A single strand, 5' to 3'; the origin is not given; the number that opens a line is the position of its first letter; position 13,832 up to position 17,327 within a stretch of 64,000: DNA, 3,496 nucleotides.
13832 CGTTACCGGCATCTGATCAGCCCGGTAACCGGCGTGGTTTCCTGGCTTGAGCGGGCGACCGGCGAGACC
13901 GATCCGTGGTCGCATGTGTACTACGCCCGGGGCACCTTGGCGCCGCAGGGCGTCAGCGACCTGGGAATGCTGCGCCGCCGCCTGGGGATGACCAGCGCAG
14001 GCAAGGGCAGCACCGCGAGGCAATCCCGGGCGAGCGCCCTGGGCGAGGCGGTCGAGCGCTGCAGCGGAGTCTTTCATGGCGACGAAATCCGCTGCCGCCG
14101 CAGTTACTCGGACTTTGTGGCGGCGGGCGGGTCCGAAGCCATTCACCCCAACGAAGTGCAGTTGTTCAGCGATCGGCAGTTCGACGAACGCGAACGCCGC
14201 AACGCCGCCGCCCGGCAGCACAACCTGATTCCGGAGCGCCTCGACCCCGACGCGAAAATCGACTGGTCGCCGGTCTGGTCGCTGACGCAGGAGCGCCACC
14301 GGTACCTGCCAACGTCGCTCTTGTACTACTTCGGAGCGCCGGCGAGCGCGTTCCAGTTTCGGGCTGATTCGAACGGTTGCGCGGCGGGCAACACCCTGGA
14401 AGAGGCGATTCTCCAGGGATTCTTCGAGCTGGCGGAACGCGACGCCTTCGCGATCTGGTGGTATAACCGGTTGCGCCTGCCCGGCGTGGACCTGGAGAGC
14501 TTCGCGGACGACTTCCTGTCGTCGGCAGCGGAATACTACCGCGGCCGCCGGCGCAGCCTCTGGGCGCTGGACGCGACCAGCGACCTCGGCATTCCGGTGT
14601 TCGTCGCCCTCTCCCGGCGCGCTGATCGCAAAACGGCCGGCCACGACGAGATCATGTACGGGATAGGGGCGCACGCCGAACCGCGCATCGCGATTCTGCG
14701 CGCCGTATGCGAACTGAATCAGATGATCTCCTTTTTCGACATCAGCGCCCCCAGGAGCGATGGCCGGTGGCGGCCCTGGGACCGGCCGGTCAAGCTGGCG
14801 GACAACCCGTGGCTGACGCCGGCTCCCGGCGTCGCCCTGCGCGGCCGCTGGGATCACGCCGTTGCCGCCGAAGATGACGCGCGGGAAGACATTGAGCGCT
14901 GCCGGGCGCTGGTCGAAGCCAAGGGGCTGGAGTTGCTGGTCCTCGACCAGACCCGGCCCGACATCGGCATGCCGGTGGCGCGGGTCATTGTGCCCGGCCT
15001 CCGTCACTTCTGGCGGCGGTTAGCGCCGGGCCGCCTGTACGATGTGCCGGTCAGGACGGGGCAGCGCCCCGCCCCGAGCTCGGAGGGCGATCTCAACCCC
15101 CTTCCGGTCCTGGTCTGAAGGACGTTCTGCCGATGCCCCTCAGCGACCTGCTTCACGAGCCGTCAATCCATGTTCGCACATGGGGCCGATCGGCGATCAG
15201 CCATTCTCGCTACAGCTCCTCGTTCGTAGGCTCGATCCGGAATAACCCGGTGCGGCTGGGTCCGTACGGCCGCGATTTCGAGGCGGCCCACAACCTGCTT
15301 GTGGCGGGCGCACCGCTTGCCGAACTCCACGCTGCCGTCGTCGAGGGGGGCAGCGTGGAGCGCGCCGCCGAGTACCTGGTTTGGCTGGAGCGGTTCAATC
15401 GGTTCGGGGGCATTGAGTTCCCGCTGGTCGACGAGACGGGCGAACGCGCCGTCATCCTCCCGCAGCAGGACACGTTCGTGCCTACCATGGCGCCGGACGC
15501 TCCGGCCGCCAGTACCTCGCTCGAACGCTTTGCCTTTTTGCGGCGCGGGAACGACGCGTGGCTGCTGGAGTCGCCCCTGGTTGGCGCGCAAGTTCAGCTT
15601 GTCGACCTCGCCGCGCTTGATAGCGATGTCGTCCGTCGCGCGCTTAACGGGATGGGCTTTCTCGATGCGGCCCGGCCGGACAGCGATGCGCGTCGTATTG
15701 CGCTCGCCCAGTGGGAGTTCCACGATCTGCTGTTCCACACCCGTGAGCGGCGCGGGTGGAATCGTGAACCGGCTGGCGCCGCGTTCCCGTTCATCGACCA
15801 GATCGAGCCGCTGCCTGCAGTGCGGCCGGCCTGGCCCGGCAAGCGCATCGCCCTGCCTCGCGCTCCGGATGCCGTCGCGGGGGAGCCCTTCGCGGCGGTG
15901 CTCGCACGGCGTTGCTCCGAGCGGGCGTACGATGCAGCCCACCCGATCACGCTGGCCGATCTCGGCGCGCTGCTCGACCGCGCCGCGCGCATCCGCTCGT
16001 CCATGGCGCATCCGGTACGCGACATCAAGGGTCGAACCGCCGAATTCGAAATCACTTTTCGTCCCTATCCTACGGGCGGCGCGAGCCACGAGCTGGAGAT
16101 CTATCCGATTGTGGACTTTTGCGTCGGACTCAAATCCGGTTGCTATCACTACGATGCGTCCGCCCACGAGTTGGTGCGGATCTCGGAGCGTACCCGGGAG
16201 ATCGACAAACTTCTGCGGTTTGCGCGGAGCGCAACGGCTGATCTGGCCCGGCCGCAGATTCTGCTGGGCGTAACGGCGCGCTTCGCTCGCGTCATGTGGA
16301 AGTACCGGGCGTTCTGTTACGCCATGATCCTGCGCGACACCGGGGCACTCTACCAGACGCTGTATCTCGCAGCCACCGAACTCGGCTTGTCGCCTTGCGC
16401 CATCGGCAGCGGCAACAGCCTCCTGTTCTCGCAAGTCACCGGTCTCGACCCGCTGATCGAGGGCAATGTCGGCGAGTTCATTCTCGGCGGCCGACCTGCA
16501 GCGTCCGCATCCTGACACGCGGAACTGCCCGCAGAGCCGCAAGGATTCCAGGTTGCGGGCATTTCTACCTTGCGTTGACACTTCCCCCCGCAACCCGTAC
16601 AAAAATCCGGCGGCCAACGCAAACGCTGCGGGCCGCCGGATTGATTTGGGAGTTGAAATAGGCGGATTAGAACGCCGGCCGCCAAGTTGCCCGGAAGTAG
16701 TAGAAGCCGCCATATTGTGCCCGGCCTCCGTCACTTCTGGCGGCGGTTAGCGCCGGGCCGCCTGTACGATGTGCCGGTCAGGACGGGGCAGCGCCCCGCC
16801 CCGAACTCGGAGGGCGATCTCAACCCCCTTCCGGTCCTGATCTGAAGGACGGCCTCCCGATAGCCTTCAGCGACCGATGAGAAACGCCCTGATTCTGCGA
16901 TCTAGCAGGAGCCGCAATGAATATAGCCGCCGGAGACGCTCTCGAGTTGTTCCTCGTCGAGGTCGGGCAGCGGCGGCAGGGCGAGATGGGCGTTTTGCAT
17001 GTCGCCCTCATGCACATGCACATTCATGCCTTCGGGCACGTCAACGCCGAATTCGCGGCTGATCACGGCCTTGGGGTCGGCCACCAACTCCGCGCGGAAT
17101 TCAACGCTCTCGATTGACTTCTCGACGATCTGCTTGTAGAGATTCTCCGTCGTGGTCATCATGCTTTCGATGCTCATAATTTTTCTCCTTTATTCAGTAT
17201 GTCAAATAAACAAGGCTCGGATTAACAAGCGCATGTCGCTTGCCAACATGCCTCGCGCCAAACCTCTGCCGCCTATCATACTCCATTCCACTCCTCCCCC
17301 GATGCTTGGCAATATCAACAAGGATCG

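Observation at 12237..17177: Two NHLP precursors with 84-residue leaders and only 6-7-residue cores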

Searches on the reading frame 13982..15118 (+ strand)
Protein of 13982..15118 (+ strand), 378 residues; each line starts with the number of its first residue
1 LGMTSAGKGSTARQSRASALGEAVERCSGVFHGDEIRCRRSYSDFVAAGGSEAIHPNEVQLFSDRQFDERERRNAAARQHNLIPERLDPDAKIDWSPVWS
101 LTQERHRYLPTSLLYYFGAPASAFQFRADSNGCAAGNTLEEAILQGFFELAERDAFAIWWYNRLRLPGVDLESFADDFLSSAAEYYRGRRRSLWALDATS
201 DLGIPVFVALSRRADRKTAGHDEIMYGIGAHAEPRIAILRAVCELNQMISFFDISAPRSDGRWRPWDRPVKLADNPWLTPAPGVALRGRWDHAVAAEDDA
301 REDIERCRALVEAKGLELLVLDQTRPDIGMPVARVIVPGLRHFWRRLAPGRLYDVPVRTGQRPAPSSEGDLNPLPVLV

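Call 85: search_solved_structures(query=window:13982-15118:+, max_evalue=0.00001, show_alignments=2)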
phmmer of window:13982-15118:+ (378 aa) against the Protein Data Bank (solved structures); distinct sequences matched with E-value up to 0.00001: 5.
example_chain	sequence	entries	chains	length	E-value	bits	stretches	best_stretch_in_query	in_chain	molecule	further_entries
4v1t_A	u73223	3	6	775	1.7e-105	356.6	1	4-376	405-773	LYND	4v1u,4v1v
4bs9_A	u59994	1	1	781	8.6e-102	344.4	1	4-376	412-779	TRUD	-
7u58_A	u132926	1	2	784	2.4e-98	333.1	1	4-376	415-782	MusD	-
6pe3_A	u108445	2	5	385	6.8e-15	58.4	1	83-261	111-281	Uncharacterized protein MJ1094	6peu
6ci7_A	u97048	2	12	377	5.1e-12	48.9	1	95-343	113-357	YcaO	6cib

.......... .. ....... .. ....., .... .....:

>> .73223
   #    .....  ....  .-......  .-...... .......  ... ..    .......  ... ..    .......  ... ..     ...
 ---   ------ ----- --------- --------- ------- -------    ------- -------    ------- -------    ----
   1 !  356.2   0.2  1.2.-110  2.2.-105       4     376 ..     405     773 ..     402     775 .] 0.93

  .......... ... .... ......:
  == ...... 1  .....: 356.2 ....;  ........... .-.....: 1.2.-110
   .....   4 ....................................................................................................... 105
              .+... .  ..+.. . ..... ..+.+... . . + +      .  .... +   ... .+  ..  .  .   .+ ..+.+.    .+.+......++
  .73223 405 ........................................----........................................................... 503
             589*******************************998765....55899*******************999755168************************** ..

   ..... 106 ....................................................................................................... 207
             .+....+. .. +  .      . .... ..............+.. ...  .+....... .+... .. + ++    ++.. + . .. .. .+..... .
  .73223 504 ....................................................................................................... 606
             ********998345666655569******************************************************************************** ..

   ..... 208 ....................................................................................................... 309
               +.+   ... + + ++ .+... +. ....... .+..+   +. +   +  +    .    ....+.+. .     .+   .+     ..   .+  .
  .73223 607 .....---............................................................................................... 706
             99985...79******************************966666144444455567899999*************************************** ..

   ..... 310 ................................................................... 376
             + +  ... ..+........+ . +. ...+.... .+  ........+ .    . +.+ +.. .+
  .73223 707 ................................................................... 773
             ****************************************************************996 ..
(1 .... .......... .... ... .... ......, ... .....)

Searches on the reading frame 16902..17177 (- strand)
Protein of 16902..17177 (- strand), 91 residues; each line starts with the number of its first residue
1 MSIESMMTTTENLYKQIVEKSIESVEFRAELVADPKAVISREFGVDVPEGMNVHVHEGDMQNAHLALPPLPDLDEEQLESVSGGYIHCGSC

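Call 7: search_protein_families(library=ncbifam, proteins=[window:16902-17177:-], max_evalue=0.01)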
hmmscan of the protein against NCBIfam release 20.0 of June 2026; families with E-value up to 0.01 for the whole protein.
window:16902-17177:- (91 aa): 4 families
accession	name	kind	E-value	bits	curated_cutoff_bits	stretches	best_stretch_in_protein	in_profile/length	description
TIGR03793.1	leader_NHLP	domain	1.8e-19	69.4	50.9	1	10-84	2-77/77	NHLP leader peptide family RiPP precursor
TIGR01323.1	nitrile_alph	equivalog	4.4e-07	29.6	249.85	1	24-76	114-169/189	nitrile hydratase subunit alpha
TIGR03795.1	RNP_Burkhold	subfamily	0.00012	22.4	41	1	16-63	19-66/114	BMA_0021/BMA_0022 family TOMM bacteriocin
TIGR03887.1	thiocyan_alph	equivalog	0.001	18.9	291.45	1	23-75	124-175/200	thiocyanate hydrolase subunit gamma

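Call 8: search_protein_families(library=pfam, proteins=[window:16902-17177:-], max_evalue=0.01)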
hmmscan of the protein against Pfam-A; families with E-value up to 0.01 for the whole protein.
window:16902-17177:- (91 aa): 1 family
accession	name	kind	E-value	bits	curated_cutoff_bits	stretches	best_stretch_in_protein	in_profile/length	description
PF02979.21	NHase_alpha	-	6.3e-07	29.4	27.2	1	24-76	114-165/184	Nitrile hydratase, alpha chain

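Call 12: find_homologous_proteins(query=window:16902-17177:-, max_evalue=0.001)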
Query window:16902-17177:- (91 aa): 3 proteins with E <= 0.001 among 30 candidates.
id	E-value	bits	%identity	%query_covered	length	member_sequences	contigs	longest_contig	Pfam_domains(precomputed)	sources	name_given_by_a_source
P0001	2.7e-47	176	98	95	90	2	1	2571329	PF02979.22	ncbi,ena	-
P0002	8.7e-29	117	64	96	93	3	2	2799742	PF02979.22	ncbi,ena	-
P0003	1.2e-19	88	56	85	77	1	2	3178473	PF02979.22,PF27793.1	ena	-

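Call 14: list_cluster_members(proteins=[P0001, P0002, P0003, window:16902-17177:-])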
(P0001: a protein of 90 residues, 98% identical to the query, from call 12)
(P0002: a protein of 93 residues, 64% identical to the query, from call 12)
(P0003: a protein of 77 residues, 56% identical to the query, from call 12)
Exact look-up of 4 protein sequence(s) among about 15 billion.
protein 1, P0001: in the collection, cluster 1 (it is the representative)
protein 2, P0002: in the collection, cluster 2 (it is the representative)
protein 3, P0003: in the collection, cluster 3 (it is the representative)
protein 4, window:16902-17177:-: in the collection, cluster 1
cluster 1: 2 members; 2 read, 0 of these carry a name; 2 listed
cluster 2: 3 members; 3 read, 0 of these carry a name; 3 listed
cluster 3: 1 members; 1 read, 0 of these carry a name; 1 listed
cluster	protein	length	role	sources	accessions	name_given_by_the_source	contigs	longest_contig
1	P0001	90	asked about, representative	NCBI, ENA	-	-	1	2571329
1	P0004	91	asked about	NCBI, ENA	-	-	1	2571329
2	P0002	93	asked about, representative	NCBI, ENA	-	-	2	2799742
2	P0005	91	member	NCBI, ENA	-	-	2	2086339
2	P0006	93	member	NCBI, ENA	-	-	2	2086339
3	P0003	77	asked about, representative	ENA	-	-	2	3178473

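Call 16: find_encoding_contigs(protein=P0002, flank=10000, max_places=4)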
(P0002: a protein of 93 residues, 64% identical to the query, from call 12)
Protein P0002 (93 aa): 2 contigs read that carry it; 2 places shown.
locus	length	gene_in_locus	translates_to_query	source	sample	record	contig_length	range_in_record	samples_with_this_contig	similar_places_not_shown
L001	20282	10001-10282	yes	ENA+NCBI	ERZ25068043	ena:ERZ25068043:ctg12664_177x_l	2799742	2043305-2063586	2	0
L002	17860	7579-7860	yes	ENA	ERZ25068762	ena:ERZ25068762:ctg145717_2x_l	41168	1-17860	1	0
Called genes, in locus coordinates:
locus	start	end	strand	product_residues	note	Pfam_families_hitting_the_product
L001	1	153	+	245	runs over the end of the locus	PF00106:adh_short, PF08659:KR, PF13561:adh_short_C2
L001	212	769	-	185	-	PF08002:DUF1697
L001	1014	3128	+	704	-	PF13442:Cytochrome_CBB3 (weak), PF01011:PQQ, PF13360:PQQ_2, PF13570:Beta-prop_ACSF4 (faint), PF01011:PQQ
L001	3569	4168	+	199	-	-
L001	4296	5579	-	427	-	-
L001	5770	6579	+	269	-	PF04972:BON (faint)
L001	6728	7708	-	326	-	PF13620:CarboxypepD_reg, PF12895:ANAPC3 (faint), PF13424:TPR_12 (weak), PF13432:TPR_16, PF14559:TPR_19, PF13424:TPR_12 (weak), PF13432:TPR_16, PF14559:TPR_19, +12 more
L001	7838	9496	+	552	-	PF01494:FAD_binding_3, PF04820:Trp_halogenase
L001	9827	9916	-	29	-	-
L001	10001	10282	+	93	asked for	PF02979:NHase_alpha (weak)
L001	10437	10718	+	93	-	PF02979:NHase_alpha (faint)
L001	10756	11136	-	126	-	-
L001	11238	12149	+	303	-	-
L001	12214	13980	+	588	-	PF09098:Dehyd-heme_bind, PF14930:Qn_am_d_aII, PF09099:Qn_am_d_aIII, PF09100:Qn_am_d_aIV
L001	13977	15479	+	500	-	PF04055:Radical_SAM, PF13353:Fer4_12 (weak)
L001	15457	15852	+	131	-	PF08992:QH-AmDH_gamma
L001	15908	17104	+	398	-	-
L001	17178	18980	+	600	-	PF00664:ABC_membrane, PF00005:ABC_tran, PF13304:AAA_21 (faint)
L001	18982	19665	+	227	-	PF00082:Peptidase_S8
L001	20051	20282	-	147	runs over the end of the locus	PF13442:Cytochrome_CBB3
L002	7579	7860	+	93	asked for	PF02979:NHase_alpha (weak)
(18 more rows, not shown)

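Call 17: find_encoding_contigs(protein=P0003, flank=10000, max_places=4)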
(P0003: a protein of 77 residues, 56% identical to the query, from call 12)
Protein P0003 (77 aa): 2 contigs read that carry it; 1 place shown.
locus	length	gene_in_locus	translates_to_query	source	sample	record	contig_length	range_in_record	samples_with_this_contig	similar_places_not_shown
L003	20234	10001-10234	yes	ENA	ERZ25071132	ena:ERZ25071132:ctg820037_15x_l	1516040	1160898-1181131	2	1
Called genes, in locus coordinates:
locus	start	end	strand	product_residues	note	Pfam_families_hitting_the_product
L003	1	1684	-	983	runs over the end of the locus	PF00664:ABC_membrane, PF00005:ABC_tran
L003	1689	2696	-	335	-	PF00005:ABC_tran, PF02463:SMC_N (faint)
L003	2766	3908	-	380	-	PF03412:Peptidase_C39, PF00664:ABC_membrane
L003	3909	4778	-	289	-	-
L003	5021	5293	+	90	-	-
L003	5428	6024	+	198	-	-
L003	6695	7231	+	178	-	PF23310:TPR_27 (faint), PF08238:Sel1 (weak)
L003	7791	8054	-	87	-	-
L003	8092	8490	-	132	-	-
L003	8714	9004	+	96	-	-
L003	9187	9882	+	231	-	-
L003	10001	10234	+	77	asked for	PF02979:NHase_alpha, PF27793:RNP_Burkhold (faint)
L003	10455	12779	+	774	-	PF03176:MMPL, PF00873:ACR_tran (faint), PF12349:Sterol-sensing, PF03176:MMPL (weak)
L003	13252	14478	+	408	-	PF07592:DDE_Tnp_ISAZ013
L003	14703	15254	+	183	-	PF07592:DDE_Tnp_ISAZ013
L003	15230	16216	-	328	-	-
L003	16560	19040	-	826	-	PF02624:YcaO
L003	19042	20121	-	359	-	PF08335:GlnD_UR_UTase (weak)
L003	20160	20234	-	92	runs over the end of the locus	-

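Call 18: find_encoding_contigs(protein=P0004, flank=10000, max_places=4)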
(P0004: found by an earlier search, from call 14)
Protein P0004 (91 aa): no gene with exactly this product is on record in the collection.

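Call 19: find_encoding_contigs(protein=P0001, flank=10000, max_places=4)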
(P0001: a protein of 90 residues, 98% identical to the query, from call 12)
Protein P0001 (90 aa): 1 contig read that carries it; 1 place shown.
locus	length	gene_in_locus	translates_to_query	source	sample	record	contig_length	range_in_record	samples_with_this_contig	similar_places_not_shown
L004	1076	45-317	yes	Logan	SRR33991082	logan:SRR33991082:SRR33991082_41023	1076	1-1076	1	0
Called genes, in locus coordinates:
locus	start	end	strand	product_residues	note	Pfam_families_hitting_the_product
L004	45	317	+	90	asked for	PF02979:NHase_alpha (weak)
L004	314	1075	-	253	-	?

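Call 42: search_protein_families(library=pfam, proteins=[L001:7838-9496:+, L003:19042-20121:-], max_evalue=0.01)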
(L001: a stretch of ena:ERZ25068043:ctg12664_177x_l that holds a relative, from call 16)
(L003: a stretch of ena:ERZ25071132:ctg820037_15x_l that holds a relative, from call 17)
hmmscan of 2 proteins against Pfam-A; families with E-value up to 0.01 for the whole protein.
L001:7838-9496:+ (552 aa): 5 families
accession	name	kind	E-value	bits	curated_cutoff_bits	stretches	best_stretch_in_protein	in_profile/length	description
PF04820.20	Trp_halogenase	-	2.2e-15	56.9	21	2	183-419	200-404/458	Tryptophan halogenase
PF01494.25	FAD_binding_3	-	1.1e-12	48.4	22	1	13-133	2-124/349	FAD binding domain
PF12831.13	FAD_oxidored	-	0.00057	19.7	27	0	14-45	1-32/416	FAD dependent oxidoreductase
PF07992.20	Pyr_redox_2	-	0.00098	19.1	26.1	1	14-42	2-30/291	Pyridine nucleotide-disulphide oxidoreductase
PF13450.12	NAD_binding_8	-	0.0013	19.4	21.9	1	17-47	1-32/68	NAD(P)-binding Rossmann-like domain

L003:19042-20121:- (359 aa): 2 families
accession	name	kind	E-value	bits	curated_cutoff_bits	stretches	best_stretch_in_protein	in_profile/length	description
PF08335.16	GlnD_UR_UTase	-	1e-06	29.3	21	1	223-337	30-133/141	GlnD PII-uridylyltransferase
PF03710.21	GlnE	-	0.00014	21.7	24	1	3-77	49-122/252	Glutamate-ammonia ligase adenylyltransferase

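Call 96: search_protein_representatives(protein=window:16902-17177:-)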
Query: 91 residues. Proteins with E-value up to 0.001 (for the whole library): 1782; up to 1e-10: 120; up to 1e-30: 0. The best 150 are listed.
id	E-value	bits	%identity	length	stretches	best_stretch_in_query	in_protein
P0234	1.1e-19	86.5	52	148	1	4-88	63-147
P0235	4.8e-19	84.4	53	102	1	11-85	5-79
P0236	5.6e-19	84.2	42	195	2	13-74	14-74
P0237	6.4e-19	84.0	52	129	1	9-88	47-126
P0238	6.5e-19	84.0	48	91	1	4-88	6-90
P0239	2.6e-18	82.1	48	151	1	4-88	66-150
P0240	5.8e-18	81.0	49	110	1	6-88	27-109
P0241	1.2e-17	80.0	46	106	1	4-85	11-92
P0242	2.2e-17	79.1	37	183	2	13-86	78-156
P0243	2.9e-17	78.7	45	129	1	4-88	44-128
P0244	5.3e-17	77.9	44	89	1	5-87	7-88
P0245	1.6e-16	76.4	34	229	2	14-75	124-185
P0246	2.0e-16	76.1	46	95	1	4-84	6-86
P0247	6.5e-16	74.4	32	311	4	9-74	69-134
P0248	7.7e-16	74.2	28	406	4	16-71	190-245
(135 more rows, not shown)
